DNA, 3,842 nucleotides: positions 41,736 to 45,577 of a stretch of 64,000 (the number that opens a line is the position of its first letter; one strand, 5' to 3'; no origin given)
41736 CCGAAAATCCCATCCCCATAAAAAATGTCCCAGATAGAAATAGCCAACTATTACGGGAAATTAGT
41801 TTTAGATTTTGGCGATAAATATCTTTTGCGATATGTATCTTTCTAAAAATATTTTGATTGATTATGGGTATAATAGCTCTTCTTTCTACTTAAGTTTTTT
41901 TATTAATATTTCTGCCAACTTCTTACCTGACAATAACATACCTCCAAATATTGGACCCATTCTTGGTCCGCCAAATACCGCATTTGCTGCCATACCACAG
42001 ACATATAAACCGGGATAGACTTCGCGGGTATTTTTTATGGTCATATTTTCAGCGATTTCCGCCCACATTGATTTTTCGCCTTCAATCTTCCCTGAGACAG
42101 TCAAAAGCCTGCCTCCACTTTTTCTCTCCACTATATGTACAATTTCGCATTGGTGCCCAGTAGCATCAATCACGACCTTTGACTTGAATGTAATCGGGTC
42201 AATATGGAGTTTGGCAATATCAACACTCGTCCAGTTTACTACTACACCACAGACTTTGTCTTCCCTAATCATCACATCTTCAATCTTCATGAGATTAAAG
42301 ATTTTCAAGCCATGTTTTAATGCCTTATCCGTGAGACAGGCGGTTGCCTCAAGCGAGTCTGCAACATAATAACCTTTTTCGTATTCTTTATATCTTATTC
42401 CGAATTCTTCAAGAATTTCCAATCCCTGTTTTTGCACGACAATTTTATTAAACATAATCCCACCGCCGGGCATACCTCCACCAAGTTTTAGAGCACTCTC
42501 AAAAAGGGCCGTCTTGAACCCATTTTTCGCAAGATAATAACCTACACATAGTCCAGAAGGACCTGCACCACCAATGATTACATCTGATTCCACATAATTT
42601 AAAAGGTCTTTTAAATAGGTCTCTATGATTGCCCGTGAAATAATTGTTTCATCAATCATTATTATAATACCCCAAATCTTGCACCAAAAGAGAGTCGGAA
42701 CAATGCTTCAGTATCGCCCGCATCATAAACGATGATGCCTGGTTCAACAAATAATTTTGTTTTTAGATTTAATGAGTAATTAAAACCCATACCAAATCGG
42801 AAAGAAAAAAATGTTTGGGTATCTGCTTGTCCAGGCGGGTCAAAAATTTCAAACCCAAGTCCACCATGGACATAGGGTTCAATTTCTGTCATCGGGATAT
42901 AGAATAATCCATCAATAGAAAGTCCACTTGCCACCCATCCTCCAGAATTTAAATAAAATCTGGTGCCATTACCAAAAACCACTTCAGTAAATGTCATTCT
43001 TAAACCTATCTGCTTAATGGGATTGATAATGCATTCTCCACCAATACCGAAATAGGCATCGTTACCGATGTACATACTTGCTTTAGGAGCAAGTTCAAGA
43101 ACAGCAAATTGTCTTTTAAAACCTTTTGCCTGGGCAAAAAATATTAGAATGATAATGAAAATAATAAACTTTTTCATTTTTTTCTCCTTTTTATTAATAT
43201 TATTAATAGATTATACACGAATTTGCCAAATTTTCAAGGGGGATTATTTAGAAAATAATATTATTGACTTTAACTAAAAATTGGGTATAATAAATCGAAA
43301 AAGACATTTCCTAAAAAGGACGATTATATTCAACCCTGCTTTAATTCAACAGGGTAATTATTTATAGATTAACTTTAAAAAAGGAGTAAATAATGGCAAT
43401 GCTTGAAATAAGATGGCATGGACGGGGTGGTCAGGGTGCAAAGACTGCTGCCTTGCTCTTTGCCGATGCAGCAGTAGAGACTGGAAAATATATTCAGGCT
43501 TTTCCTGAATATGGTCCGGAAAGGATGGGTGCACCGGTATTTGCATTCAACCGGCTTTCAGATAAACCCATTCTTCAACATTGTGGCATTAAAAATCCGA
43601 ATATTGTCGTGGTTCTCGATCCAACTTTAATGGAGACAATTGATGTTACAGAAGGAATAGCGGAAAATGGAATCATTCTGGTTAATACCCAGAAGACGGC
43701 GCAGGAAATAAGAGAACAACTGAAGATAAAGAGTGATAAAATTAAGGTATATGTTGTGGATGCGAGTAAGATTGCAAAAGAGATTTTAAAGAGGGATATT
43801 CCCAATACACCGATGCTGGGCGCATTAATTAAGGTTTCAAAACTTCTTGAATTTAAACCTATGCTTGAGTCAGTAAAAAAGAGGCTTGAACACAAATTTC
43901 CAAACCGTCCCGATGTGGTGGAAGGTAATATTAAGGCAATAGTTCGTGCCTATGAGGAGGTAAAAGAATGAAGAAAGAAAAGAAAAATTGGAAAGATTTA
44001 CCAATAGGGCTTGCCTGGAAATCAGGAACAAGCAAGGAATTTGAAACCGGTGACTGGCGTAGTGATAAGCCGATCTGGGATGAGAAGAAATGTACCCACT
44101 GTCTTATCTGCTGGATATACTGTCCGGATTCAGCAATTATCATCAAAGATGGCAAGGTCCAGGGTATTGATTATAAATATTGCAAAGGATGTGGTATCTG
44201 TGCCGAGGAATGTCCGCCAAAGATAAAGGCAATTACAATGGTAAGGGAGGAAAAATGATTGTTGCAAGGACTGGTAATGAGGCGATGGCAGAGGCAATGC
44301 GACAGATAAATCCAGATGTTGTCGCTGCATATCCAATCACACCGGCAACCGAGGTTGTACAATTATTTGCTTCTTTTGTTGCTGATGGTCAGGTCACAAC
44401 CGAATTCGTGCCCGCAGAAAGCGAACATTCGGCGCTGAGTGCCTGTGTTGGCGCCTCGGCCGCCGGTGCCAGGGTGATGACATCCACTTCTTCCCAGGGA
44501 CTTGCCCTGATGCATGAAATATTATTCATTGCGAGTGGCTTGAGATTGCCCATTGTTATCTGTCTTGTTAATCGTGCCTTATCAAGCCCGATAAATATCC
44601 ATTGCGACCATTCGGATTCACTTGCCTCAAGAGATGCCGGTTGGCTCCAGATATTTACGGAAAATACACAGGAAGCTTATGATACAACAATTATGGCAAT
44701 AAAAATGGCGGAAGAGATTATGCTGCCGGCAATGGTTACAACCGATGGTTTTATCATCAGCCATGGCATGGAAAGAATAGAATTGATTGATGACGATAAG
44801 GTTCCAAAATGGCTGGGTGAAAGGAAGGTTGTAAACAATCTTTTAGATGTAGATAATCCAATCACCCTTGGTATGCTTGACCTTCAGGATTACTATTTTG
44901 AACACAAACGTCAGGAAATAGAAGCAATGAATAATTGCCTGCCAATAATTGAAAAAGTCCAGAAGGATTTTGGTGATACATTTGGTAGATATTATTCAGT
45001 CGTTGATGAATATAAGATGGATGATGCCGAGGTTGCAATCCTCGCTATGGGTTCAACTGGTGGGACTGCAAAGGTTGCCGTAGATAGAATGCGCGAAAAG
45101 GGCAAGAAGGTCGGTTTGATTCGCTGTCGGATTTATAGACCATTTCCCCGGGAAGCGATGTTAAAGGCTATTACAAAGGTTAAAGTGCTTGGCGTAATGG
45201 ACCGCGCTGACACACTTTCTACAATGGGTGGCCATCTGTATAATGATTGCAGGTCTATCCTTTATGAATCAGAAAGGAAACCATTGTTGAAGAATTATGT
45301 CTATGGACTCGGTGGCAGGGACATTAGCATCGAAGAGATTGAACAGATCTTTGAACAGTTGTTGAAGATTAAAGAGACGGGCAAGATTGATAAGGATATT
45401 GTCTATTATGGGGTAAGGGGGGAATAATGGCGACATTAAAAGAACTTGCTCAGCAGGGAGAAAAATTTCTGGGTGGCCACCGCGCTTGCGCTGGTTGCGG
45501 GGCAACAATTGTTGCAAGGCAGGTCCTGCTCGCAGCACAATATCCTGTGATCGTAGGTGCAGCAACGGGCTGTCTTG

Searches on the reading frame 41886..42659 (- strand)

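Call 22: search_protein_families(library=pfam, proteins=[window:41886-42659:-], max_evalue=0.001)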
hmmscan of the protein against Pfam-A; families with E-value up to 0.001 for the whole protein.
window:41886-42659:- (257 aa): 6 families
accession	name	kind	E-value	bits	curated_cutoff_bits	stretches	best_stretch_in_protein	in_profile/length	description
PF01946.23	Thi4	-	1.3e-86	290.1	26.2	1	8-238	1-235/235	Thi4 family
PF12831.13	FAD_oxidored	-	4.6e-08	33.2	27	1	26-169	1-146/416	FAD dependent oxidoreductase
PF01266.30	DAO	-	1.1e-07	32.2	27.9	0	26-62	1-37/353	FAD dependent oxidoreductase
PF13450.12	NAD_binding_8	-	3.1e-06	27.8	21.9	1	29-63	1-35/68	NAD(P)-binding Rossmann-like domain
PF00890.30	FAD_binding_2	-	0.00012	21.9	20.4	0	26-60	1-35/414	FAD binding domain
PF07992.20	Pyr_redox_2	-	0.00048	20.1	26.1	1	26-125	2-72/291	Pyridine nucleotide-disulphide oxidoreductase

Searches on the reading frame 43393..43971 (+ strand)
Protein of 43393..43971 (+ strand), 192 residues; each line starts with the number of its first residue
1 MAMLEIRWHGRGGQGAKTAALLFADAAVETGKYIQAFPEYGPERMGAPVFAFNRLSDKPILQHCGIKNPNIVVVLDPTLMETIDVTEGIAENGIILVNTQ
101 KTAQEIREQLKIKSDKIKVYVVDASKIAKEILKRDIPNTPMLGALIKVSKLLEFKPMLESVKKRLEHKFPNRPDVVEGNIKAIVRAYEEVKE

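Call 22: search_protein_families(library=pfam, proteins=[window:43393-43971:+], max_evalue=0.001)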
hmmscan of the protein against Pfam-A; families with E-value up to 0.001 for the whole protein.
window:43393-43971:+ (192 aa): 1 family
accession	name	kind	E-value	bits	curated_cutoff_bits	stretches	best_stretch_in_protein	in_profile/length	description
PF01558.24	POR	-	1.7e-45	155.7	27.4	1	12-188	1-173/173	Pyruvate ferredoxin/flavodoxin oxidoreductase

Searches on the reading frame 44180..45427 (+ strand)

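Call 22: search_protein_families(library=pfam, proteins=[window:44180-45427:+], max_evalue=0.001)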
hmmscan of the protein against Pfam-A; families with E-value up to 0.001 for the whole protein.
window:44180-45427:+ (415 aa): 3 families
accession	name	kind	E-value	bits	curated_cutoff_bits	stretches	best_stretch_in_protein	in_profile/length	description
PF01855.24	POR_N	-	1.1e-75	254.8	27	1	38-261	1-230/231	Pyruvate flavodoxin/ferredoxin oxidoreductase, thiamine diP-bdg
PF17147.9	PFOR_II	-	5.2e-29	101.1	27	1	283-387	1-102/102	Pyruvate:ferredoxin oxidoreductase core domain II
PF02780.25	Transketolase_C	-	0.00033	21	25.9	1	281-353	8-80/124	Transketolase, C-terminal domain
